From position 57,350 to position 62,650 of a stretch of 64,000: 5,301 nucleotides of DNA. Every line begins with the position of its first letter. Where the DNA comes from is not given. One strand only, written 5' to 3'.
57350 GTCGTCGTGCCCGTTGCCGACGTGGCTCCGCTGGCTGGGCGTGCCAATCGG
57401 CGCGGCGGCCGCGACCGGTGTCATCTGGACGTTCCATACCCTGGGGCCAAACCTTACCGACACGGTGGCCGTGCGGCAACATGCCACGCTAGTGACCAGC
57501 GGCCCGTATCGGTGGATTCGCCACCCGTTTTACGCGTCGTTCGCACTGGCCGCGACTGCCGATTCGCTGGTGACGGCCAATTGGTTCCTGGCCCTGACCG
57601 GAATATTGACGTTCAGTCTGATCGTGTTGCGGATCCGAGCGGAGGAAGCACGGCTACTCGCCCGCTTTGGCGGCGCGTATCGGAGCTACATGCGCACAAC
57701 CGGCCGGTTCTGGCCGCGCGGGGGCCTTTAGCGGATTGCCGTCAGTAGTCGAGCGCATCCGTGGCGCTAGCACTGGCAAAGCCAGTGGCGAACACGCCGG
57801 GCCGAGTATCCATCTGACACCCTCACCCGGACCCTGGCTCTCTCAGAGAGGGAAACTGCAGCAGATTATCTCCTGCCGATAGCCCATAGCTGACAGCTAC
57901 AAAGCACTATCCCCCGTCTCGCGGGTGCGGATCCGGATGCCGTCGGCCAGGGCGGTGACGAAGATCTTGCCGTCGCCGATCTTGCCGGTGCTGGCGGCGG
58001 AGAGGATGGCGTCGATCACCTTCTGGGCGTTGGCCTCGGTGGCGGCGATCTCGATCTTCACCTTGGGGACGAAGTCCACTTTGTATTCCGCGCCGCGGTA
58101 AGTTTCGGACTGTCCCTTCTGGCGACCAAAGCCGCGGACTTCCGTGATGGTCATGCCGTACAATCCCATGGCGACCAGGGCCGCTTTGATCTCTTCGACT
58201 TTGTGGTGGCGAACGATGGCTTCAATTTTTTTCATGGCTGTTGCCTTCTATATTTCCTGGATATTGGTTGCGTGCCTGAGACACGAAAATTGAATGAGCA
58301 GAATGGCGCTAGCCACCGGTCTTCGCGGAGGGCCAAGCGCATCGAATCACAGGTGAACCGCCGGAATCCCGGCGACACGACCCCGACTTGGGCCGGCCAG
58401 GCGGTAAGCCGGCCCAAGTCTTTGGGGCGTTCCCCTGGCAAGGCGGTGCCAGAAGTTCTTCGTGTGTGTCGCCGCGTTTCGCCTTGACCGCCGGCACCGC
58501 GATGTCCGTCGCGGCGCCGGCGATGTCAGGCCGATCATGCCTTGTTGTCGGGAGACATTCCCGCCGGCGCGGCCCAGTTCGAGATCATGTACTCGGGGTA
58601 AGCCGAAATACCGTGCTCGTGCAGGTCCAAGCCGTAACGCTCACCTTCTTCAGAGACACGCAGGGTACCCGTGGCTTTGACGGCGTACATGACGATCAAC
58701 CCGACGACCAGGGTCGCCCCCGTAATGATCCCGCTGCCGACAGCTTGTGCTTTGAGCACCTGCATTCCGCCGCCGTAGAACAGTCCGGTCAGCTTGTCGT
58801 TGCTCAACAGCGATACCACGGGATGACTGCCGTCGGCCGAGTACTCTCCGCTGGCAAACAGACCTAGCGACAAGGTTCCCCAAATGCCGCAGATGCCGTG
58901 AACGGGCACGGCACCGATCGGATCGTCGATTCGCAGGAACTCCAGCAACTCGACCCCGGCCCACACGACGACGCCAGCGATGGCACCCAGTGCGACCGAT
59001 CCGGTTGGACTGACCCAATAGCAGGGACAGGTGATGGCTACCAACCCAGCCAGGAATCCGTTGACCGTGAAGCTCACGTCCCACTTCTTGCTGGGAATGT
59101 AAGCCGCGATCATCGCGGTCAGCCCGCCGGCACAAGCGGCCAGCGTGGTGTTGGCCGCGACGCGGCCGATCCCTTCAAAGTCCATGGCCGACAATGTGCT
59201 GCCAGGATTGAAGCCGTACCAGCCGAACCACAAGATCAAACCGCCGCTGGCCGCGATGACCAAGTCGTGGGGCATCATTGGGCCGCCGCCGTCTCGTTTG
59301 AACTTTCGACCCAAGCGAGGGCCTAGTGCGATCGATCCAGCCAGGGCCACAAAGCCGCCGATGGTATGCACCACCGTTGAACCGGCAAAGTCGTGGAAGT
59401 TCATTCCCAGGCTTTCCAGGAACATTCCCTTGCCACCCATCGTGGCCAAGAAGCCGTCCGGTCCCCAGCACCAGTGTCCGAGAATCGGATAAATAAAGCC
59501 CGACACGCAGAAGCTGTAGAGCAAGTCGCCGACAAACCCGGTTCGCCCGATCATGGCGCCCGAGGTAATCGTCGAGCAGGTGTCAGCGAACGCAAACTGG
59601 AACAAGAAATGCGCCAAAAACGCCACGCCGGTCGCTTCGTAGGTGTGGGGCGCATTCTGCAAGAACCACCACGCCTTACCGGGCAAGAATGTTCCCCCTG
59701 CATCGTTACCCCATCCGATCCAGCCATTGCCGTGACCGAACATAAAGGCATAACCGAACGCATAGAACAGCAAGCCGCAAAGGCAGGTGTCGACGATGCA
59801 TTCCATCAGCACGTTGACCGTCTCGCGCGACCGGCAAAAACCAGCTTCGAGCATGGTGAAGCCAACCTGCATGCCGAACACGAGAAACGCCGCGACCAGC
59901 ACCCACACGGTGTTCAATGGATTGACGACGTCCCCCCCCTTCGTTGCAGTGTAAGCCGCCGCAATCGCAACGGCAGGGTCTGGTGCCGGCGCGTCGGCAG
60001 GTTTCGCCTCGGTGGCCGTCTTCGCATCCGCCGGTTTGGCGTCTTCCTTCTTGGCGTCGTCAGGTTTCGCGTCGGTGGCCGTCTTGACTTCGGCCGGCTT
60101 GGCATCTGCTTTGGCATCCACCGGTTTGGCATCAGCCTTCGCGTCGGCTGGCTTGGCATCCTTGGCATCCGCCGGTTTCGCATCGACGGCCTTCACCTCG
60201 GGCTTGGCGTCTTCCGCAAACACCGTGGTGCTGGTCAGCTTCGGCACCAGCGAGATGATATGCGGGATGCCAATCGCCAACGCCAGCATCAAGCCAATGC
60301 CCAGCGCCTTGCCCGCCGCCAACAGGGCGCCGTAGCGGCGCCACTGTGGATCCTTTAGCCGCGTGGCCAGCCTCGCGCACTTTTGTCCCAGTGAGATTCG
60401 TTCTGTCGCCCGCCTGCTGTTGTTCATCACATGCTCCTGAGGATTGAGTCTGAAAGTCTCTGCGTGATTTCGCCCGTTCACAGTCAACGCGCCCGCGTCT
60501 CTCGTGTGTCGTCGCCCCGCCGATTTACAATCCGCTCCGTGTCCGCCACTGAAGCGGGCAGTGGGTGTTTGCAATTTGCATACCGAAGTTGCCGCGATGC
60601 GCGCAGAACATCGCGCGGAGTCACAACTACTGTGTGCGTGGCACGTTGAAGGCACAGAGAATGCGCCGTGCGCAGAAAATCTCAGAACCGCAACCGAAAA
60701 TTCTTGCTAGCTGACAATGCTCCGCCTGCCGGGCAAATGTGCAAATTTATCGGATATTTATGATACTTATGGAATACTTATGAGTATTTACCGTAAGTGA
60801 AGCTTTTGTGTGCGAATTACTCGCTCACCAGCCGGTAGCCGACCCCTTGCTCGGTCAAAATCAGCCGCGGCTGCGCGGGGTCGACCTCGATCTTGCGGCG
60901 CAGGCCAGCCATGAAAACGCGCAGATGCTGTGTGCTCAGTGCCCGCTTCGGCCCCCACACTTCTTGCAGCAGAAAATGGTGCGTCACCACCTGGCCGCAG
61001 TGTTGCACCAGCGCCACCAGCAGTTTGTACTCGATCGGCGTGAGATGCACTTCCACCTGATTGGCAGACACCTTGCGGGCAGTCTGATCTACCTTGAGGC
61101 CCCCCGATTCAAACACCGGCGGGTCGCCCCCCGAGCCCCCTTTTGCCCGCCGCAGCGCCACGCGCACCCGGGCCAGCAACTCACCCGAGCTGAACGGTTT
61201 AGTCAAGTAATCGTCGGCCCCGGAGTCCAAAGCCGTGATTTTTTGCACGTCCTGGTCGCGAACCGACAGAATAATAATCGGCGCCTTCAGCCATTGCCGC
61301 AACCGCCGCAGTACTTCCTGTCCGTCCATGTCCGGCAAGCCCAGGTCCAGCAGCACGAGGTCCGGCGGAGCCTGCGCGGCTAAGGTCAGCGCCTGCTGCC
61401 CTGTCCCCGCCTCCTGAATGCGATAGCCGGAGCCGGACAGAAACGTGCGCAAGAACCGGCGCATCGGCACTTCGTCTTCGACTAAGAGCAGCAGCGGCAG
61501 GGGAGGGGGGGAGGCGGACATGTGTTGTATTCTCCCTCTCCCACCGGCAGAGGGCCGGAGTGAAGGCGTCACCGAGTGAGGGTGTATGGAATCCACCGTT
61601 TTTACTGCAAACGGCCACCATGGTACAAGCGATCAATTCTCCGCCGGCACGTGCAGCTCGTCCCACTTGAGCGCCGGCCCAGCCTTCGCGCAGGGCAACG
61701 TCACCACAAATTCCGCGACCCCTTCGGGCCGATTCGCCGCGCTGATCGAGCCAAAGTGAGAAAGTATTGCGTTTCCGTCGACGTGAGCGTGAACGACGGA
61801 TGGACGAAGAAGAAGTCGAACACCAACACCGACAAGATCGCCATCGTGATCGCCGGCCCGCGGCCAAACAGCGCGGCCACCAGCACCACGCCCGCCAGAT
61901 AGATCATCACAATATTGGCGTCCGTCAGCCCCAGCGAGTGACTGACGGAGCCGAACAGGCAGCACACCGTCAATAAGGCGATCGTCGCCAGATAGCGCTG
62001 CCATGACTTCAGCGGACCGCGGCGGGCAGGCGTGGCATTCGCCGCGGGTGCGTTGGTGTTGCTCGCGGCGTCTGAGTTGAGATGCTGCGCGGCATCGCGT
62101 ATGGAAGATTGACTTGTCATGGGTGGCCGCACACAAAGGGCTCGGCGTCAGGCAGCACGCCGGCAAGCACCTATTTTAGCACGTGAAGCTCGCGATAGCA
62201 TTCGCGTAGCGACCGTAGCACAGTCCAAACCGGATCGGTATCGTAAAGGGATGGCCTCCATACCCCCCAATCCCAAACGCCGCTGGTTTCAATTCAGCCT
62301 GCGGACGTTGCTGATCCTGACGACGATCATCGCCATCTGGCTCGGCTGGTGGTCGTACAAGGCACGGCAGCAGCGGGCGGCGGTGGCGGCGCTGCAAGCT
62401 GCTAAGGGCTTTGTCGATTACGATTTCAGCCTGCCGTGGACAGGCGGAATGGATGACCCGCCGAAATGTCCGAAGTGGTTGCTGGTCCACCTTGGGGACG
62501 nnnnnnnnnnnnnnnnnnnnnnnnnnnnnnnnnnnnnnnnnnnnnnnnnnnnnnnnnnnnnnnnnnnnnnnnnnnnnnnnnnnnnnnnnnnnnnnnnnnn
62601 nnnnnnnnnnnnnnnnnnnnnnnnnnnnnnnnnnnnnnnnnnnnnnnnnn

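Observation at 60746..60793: Five phased TTTAT/TTTAC repeats between an orphan kdpE and amtB-glnK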

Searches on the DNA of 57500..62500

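Call 47: search_rna_families(source=window, start=57500, end=62500, threshold=evalue, max_evalue=1)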
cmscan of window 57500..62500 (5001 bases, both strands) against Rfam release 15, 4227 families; matches with E-value up to 1: 0.
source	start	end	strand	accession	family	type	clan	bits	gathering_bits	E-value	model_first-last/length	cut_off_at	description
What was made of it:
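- Rfam found nothing (call 47).
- Tried and rejected: Rfam search of 57500-62500 at E up to 1 found nothing (call 47).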
